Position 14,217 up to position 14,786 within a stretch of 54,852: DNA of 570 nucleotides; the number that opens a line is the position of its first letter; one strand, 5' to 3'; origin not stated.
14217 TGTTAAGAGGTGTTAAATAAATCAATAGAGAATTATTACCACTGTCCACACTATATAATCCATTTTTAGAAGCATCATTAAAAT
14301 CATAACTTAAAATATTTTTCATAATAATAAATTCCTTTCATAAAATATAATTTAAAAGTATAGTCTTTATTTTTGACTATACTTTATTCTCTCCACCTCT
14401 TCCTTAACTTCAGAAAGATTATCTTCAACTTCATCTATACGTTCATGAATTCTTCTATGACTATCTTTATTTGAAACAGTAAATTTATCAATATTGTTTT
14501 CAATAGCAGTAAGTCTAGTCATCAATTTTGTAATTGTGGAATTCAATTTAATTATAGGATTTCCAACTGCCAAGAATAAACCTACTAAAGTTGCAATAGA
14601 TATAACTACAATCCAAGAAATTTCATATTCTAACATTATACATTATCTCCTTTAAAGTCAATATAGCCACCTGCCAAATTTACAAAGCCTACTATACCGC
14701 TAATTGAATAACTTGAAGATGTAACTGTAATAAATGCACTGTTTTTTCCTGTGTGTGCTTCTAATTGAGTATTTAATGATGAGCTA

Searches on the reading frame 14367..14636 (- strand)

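Call 97: search_protein_families(library=pfam, proteins=[window:14367-14636:-], max_evalue=0.05)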
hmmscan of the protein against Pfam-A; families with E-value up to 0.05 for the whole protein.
window:14367-14636:- (89 aa): 13 families
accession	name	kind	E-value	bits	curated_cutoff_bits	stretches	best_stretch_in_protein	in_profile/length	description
PF21773.2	ODAD1_CC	-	0.00041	20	27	1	28-85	193-250/287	ODAD1 central coiled coil region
PF02097.20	Filo_VP35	-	0.002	17.8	27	1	7-53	71-117/342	Filoviridae VP35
PF24073.1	DUF7365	-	0.0027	18.3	27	1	9-86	13-99/101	Coiled-coil region of unknown function (DUF7365)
PF05531.17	NPV_P10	-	0.0044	17.9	29.8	1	33-85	11-62/75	Nucleopolyhedrovirus P10 protein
PF06103.16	DUF948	-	0.0069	17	37.2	1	11-84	5-77/89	Bacterial protein of unknown function (DUF948)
PF18822.6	CdvA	-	0.01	16.3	30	1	45-85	27-67/123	CdvA-like coiled-coil domain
PF07889.17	DUF1664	-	0.014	15.8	34.6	1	37-84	38-85/124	Protein of unknown function (DUF1664)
PF14584.11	DUF4446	-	0.021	15.3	27.4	1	9-83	5-77/150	Protein of unknown function (DUF4446)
PF08700.17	VPS51_Exo84_N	-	0.027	15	24.2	0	21-53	53-85/87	Vps51/EXO84/COG1 N-terminal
PF23991.1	DUF7310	-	0.03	15.3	40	1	39-83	2-48/83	Coiled-coil region of unknown function (DUF7310)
PF02520.22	ANIS5_cation-bd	-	0.033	14.7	29.3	1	31-85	20-73/109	SXP/RAL-2 family protein Ani s 5-like, metal-binding domain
PF19962.4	EAD9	-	0.038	14.2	25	0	30-82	10-60/62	Effector-associated domain 9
PF01594.21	AI-2E_transport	-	0.047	13.3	34.3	0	9-77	56-121/327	AI-2E family transporter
